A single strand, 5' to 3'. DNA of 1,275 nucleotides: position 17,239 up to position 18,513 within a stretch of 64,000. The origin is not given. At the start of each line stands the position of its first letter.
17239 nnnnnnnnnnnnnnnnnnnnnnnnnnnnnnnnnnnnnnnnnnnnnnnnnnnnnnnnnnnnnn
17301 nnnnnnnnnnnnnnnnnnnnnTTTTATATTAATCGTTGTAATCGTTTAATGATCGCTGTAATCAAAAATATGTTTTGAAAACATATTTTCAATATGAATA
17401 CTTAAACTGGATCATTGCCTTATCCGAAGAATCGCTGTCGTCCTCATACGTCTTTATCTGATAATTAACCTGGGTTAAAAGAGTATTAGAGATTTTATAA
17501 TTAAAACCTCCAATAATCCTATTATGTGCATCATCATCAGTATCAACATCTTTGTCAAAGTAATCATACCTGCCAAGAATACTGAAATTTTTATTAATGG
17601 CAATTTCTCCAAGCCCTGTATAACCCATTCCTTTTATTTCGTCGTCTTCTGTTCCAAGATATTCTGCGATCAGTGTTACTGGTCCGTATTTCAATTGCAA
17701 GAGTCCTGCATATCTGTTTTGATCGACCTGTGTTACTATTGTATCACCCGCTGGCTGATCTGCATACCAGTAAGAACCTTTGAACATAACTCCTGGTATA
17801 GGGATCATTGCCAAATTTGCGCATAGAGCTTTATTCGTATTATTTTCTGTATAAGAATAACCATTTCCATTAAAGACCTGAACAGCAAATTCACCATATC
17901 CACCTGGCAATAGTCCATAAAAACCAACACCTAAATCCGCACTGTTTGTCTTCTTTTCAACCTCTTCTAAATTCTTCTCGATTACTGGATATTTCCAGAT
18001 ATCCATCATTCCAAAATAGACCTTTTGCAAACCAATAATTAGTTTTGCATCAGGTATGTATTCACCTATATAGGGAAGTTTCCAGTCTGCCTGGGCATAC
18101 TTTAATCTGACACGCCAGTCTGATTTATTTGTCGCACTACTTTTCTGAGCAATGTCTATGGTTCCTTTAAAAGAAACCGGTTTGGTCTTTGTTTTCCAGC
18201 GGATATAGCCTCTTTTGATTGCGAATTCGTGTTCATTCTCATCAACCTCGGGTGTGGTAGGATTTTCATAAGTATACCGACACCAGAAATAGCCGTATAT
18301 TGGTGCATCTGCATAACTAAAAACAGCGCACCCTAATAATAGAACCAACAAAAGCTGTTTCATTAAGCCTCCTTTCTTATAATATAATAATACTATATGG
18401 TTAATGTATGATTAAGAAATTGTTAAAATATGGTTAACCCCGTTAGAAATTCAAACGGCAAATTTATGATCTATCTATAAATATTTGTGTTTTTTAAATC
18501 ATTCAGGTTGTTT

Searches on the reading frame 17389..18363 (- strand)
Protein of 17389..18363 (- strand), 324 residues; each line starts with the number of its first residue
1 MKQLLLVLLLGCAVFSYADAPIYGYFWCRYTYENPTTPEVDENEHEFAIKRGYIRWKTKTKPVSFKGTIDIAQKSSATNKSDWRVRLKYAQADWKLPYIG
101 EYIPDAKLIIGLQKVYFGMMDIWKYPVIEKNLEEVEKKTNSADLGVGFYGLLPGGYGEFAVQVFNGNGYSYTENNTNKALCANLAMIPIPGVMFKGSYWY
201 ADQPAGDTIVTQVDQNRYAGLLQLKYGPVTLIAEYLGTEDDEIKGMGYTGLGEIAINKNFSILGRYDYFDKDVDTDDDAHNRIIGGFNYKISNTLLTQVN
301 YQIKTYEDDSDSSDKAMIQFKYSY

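Call 3: search_protein_families(library=pfam, proteins=[window:17389-18363:-])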
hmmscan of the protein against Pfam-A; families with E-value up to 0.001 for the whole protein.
window:17389-18363:- (324 aa): 0 families

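Call 7: search_protein_families(library=ncbifam, proteins=[window:17389-18363:-], max_evalue=0.01)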
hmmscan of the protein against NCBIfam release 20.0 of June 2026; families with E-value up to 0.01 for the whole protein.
window:17389-18363:- (324 aa): 1 family
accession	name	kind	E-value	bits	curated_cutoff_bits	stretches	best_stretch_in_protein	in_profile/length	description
TIGR04273.1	Y_sulf_Ax21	equivalog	1.8e-05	24.9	250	1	233-305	26-100/186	OmpO family porin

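Call 9: find_homologous_proteins(query=window:17389-18363:-)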
Query window:17389-18363:- (324 aa): 113 proteins with E <= 0.001 among 1292 candidates.
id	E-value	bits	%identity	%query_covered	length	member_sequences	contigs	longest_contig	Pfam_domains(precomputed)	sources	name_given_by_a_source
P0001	3.2e-213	725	96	100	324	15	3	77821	-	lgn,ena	-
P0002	3.7e-201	685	90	100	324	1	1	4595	-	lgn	-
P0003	1.3e-195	667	87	100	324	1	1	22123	-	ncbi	-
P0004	1.2e-166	572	74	100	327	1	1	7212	-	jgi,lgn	-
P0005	6.8e-166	570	75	95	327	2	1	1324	-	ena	-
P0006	4.6e-161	554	71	95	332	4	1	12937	-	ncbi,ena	-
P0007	4.8e-161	554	74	95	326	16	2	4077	-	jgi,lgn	jgi:hypothetical protein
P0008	7.8e-160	550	71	100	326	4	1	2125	PF07396.18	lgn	-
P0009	2.1e-159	548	70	96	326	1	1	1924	PF07396.18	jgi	jgi:hypothetical protein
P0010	7.1e-159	547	72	100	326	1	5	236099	PF07396.18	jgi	jgi:hypothetical protein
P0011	3.2e-158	544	71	100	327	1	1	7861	PF07396.18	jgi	jgi:hypothetical protein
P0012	1.1e-157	543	71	95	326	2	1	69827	PF07396.18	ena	-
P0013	5.8e-157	540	70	95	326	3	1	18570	PF07396.18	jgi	jgi:hypothetical protein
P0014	6.6e-157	540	71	95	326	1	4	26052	PF07396.18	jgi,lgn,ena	jgi:hypothetical protein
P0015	2.9e-156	538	70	100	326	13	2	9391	PF07396.18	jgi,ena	-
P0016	1.5e-155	536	71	98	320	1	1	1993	PF07396.18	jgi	jgi:hypothetical protein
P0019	3.8e-154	531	69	100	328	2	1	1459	PF07396.18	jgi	jgi:hypothetical protein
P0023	2.1e-151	522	71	100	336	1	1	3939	PF07396.18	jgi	jgi:hypothetical protein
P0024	8.1e-150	517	67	100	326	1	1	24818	PF07396.18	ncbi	-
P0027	3.2e-147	508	67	100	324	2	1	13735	PF07396.18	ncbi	-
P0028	3.8e-147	508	65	100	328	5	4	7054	PF07396.18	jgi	jgi:hypothetical protein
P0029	7.4e-147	507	66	100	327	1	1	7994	PF07396.18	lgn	-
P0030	8.5e-147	507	67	100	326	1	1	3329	PF13609.13,PF07396.18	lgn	-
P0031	1.3e-146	506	65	100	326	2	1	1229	PF07396.18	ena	-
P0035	2.8e-145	502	63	100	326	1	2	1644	PF07396.18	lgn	-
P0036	3.4e-144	498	66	100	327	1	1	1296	PF07396.18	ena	-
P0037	9.9e-143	493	65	95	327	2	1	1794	PF07396.18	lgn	-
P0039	1.4e-140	486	64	100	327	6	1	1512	PF07396.18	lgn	-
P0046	6.1e-130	451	60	100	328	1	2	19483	PF07396.18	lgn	-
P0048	7.8e-127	441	58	100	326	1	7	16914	PF07396.18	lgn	-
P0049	2.1e-125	437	59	100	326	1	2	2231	PF07396.18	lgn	-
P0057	4.6e-116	406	60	100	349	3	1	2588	PF07396.18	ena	-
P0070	7.5e-79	283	46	99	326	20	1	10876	PF07396.18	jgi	-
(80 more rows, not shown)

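Call 10: find_encoding_contigs(protein=window:17389-18363:-, flank=6000, max_places=6)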
Protein window:17389-18363:- (324 aa): 4 contigs read that carry it; 4 places shown.
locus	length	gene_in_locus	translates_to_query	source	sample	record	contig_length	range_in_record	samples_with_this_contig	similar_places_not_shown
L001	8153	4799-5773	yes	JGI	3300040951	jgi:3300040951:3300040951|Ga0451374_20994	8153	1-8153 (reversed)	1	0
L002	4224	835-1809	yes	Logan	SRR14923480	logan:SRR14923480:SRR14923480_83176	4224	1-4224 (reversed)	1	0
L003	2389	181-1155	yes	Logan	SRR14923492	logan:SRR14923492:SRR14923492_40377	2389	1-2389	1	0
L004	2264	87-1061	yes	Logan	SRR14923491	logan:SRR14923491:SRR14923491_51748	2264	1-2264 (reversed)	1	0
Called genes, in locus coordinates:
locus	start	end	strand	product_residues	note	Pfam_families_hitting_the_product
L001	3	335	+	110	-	?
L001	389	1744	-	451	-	-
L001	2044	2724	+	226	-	PF00072:Response_reg, PF00486:Trans_reg_C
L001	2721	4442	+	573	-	PF02743:dCache_1 (weak), PF16736:sCache_like (weak), PF00672:HAMP, PF00512:HisKA, PF02518:HATPase_c, PF14501:HATPase_c_5 (weak)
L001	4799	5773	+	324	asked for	-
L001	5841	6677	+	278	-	PF12849:PBP_like_2, PF13531:SBP_bac_11, PF12727:PBP_like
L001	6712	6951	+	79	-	-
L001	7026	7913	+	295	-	PF00528:BPD_transp_1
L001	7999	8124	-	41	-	-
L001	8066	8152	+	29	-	?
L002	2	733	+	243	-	?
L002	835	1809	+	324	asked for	-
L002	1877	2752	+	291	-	PF12849:PBP_like_2, PF13531:SBP_bac_11, PF12727:PBP_like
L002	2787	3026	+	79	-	-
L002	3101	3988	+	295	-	PF00528:BPD_transp_1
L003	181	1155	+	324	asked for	-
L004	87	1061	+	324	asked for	-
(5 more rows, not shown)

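Call 12: find_related_loci(query=A1, collection=genome_contigs, flank=4000)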
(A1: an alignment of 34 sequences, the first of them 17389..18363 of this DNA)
Query A1 (324 aa) in genome_contigs; peptide patterns used: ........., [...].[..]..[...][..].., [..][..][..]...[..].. (x = any residue, [..] = any of these).
558 stretches matched a pattern; 31 encode a relative of the query (tblastn E <= 1e-3); 31 distinct loci.
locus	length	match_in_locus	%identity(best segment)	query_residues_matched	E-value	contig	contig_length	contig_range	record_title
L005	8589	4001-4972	87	1-324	0e+0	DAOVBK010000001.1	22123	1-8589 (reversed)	MAG TPA_asm: Candidatus Stahlbacteria bacterium isolate CSMAG_1003 CSMAG_1003_k141_7030567_length_22123_cov_6.0000, whol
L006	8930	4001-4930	73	17-324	2e-159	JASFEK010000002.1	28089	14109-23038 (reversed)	MAG: candidate division WOR-3 bacterium isolate D0606M12metaG_Bin_316 D0606M12metaG_FD_scaffold_270_c1, whole genome sho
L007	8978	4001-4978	72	1-324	3e-158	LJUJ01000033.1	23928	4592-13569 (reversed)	MAG: candidate division WOR_3 bacterium SM23_42 WORSMTZ_7370, whole genome shotgun sequence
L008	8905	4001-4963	69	7-324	2e-152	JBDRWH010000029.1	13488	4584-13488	MAG: candidate division WOR-3 bacterium isolate JZ-4_201808_bins_67 JZ-4_201808_bins_67_scaffold_29, whole genome shotgu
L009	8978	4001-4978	66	1-324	1e-149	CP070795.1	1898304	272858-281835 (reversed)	MAG: candidate division WOR-3 bacterium isolate bin1428 chromosome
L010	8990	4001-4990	66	2-324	1e-149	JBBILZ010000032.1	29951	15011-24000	MAG: candidate division WOR-3 bacterium isolate SIF170217_bin_220 NODE_1227_length_29951_cov_3.31689, whole genome shotg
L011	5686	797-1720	70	20-324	5e-150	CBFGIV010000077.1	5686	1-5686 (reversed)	MAG: candidate division WOR-3 bacterium isolate JZ-2_202302_bins_123.1 genome assembly, contig: NODE_77_length_5686_cov_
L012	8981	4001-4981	63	1-324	1e-146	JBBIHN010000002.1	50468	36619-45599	MAG: candidate division WOR-3 bacterium isolate TCF170221_bin_115 NODE_499_length_50468_cov_5.405253, whole genome shotg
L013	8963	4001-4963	72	7-324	6e-146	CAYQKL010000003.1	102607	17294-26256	MAG TPA_asm: uncultured bacterium isolate binchicken_co274_33 genome assembly, contig: NODE_475_length_102607_cov_14.152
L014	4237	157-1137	64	1-324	4e-148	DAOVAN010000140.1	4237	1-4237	MAG TPA_asm: candidate division WOR-3 bacterium isolate CSMAG_980 CSMAG_980_k141_4277070_length_4237_cov_8.0000, whole g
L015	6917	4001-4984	64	1-324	6e-145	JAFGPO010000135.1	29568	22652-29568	MAG: candidate division WOR-3 bacterium isolate Zod_Metabat.699 k87_11978270, whole genome shotgun sequence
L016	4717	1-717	90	86-324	3e-146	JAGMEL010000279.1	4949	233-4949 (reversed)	MAG: candidate division WOR-3 bacterium isolate RS_18_8 ZL530.bin.8.fa_279, whole genome shotgun sequence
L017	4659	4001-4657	77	18-234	1e-115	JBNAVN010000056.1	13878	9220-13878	MAG: bacterium isolate Kamch4342-D-MF-039 bin23.fa-56, whole genome shotgun sequence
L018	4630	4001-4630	78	9-216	6e-109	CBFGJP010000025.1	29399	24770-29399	MAG: candidate division WOR-3 bacterium isolate QZM1.Bin.155.optimized.1 genome assembly, contig: NODE_25_length_29399_c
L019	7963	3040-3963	57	17-324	5e-109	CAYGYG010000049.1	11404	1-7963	MAG TPA_asm: uncultured bacterium isolate ERP119294_co1_15 genome assembly, contig: NODE_7722_length_11404_cov_29.032602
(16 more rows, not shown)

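Call 41: search_protein_families(library=pfam, alignment_id=A1, max_evalue=0.01)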
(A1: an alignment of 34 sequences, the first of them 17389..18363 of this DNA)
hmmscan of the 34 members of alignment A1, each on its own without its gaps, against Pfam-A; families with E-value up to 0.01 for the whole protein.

A. member 1, window:17389-18363:- (324 aa): 1 family
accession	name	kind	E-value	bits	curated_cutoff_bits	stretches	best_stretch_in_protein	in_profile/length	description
PF10677.15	DUF2490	-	0.009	16.2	29.8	0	280-310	151-181/186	Protein of unknown function (DUF2490)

B. families by the number of members that match (of 34 scanned): 5 families
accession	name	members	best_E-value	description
PF07396.17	Porin_O_P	20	1e-07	Phosphate-selective porin O and P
PF13505.12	OMP_b-brl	6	0.00045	Outer membrane protein beta-barrel domain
PF13609.12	Porin_4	2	0.0042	Gram-negative porin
PF10677.15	DUF2490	2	0.0074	Protein of unknown function (DUF2490)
PF07642.17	BBP2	1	0.00064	Putative beta-barrel porin-2, OmpL-like. bbp2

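Call 51: predict_structure(alignment_id=A1)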
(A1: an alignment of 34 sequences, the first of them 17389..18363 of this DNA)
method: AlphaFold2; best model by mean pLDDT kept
length: 324 residues; sequences in the alignment: 34
mean_pLDDT: 85.9   pTM: 0.80
mean pLDDT of the five models: 85.9, 81.8, 81.7, 80.3, 60.9
residues with pLDDT >= 90: 168; 70-90: 110; 50-70: 40; < 50: 6
segments of 3 or more residues with pLDDT < 50: 171-174
pLDDT, mean of each block of 10 residues (from residue 1): 72 58 89 82 79 87 89 72 83 80 81 90 80 89 91 91 77 64 95 95 68 89 95 95 94 96 97 91 97 95 91 93 92
secondary structure, 60 per line:
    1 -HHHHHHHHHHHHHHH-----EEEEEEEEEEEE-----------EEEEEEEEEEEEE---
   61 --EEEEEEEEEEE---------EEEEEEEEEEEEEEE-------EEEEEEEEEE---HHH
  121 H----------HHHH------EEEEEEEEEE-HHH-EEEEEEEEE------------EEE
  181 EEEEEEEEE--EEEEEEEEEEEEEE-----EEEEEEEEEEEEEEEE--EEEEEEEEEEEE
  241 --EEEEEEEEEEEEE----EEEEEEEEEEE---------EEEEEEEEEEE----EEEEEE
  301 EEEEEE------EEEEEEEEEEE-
elements in order: H2-16 E22-33 E45-57 E63-73 E83-97 E105-114 H118-121 H132-135 E142-151 E157-165 E178-189 E192-205 E211-226 E229-240 E243-255 E260-270 E280-290 E295-306 E313-323

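Call 54: fold_search(model_id=the predicted structure, library=pdb)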
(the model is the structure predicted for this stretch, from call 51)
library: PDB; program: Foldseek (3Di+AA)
matches with E <= 10: 746; with E <= 0.001: 198
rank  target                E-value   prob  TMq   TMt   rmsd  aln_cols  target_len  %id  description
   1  2fgq                  1.7e-11  1.00  0.67  0.66   6.1       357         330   10  High resolution X-ray structure of Omp32 in complex with malate (released 2006-01-31)
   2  7de8                  3.0e-11  1.00  0.63  0.60   6.6       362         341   12  Crystal Structure of outer membrane protein PorB with G103K mutations from Neisseria meningitidis W135 (released 2021-03-31)
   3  8wv0_B                6.7e-11  1.00  0.65  0.64   6.3       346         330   13  Outer membrane porin of Burkholderia pseudomallei (BpsOmp38) (released 2024-10-30)
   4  2o4v_A                1.2e-10  1.00  0.71  0.57   5.9       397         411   13  An arginine ladder in OprP mediates phosphate specific transfer across the outer membrane (released 2006-12-26)
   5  5mdo_A                1.2e-10  1.00  0.69  0.66   5.0       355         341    9  Crystal structure of in vitro folded Chitoporin VhChip from Vibrio harveyi (crystal form I) (released 2017-12-20)
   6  4aui_A                1.2e-10  1.00  0.67  0.70   5.2       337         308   11  STRUCTURE AND FUNCTION OF THE PORB PORIN FROM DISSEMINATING N. GONORRHOEAE (released 2012-10-10)
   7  5oyk                  1.7e-10  1.00  0.67  0.68   5.1       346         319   11  Outer-membrane expressed OmpT of Vibrio cholerae (released 2018-04-25)
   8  3a2s_X                1.7e-10  1.00  0.61  0.58   6.7       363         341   13  Crystal Structure of outer membrane protein PorB from Neisseria meningitidis in complex with sucrose (released 2010-04-07)
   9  3wi4                  2.4e-10  1.00  0.61  0.63   6.2       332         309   10  Crystal structure of wild-type PorB from Neisseria meningitidis serogroup B (released 2014-01-01)
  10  5mdq_A                2.6e-10  1.00  0.67  0.63   5.6       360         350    8  Crystal structure of outer membrane expressed Chitoporin VhChip from Vibrio harveyi (released 2017-12-20)
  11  3wi5                  2.7e-10  1.00  0.63  0.65   6.2       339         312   11  Crystal structure of the Loop 7 mutant PorB from Neisseria meningitidis serogroup B (released 2014-01-01)
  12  6ehe                  3.0e-10  1.00  0.67  0.72   5.4       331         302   12  OmpTdeltaL8 (loop L8 deletion mutant of OmpT), an outer membrane protein of Vibrio cholerae (released 2018-04-25)
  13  4kr8_C                4.8e-10  1.00  0.64  0.62   5.3       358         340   12  Salmonella typhi OmpF complex with Daunomycin (released 2014-05-28)
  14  7eqm_A                6.7e-10  1.00  0.67  0.66   5.2       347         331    7  Apo Truncated VhChiP (Delta 1-19) (released 2022-08-10)
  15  4kr4_B                6.7e-10  1.00  0.66  0.64   4.9       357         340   14  Salmonella typhi OmpF complex with Ampicillin (released 2014-05-28)
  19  4rjw                  1.5e-09  1.00  0.71  0.55   6.1       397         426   14  Crystal structure of Pseudomonas aeruginosa OprO (released 2015-10-21)
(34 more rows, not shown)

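Call 57: search_protein_families(library=pfam, proteins=[L009:827-1645:+, L009:1685-2452:+, L009:2551-2862:+, L009:2748-3959:+, L009:476-826:+], max_evalue=0.001)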
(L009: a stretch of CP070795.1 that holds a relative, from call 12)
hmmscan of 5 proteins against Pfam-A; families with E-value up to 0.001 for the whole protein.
L009:827-1645:+ (272 aa): 2 families
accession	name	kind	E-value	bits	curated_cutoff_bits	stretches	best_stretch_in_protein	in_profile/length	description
PF12706.13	Lactamase_B_2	-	6.7e-13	49.1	27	1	38-236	2-200/200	Beta-lactamase superfamily domain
PF00753.33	Lactamase_B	-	2.1e-06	28.3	22.7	1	24-87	4-70/196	Metallo-beta-lactamase superfamily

L009:1685-2452:+ (255 aa): 3 families
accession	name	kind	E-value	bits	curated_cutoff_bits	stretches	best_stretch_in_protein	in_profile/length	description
PF13507.12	GATase_5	-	5.5e-78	262.1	27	1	2-253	1-260/260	CobB/CobQ-like glutamine amidotransferase domain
PF01965.30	DJ-1_PfpI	-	4.1e-05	23.9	26.6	1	33-107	48-115/165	DJ-1/PfpI family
PF07685.20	GATase_3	-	7.8e-05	22.8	27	1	31-101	25-90/196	CobB/CobQ-like glutamine amidotransferase domain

L009:2551-2862:+ (103 aa): 1 family
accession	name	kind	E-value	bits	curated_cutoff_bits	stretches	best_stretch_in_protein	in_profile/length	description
PF13510.11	Fer2_4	-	1.1e-28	99.5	22.8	1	17-97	2-81/82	2Fe-2S iron-sulfur cluster binding domain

L009:2748-3959:+ (403 aa): 11 families
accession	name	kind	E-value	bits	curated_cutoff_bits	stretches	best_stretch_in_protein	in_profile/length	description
PF07992.20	Pyr_redox_2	-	3.9e-33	115.5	26.1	1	51-353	2-291/291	Pyridine nucleotide-disulphide oxidoreductase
PF13738.12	Pyr_redox_3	-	7.4e-11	42.3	30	1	54-338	2-305/305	Pyridine nucleotide-disulphide oxidoreductase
PF12831.13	FAD_oxidored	-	1.4e-09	38.3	27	1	51-92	1-42/416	FAD dependent oxidoreductase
PF00070.33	Pyr_redox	-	1.7e-08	35.3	22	0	52-88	2-38/82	Pyridine nucleotide-disulphide oxidoreductase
PF03486.20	HI0933_like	-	3.1e-07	30.5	50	1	51-87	2-38/244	HI0933-like protein Rossmann domain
PF01266.30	DAO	-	1.2e-05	25.5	27.9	0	51-86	1-37/353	FAD dependent oxidoreductase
PF13450.12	NAD_binding_8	-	1.4e-05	25.7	21.9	1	54-93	1-40/68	NAD(P)-binding Rossmann-like domain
PF01494.25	FAD_binding_3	-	0.00023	20.9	22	0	50-79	2-31/349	FAD binding domain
PF00890.30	FAD_binding_2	-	0.00032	20.5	20.4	1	51-87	1-37/414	FAD binding domain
PF01946.23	Thi4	-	0.00041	20.1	26.2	0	49-86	17-55/235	Thi4 family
PF01262.27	AlaDh_PNT_C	-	0.00094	19.1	23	1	51-84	30-63/214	Alanine dehydrogenase/PNT, C-terminal domain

L009:476-826:+ (116 aa): 1 family
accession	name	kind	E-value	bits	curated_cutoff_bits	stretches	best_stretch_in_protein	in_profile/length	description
PF04519.19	Bactofilin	-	2.2e-27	95.6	27.9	1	10-106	1-97/98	Polymer-forming cytoskeletal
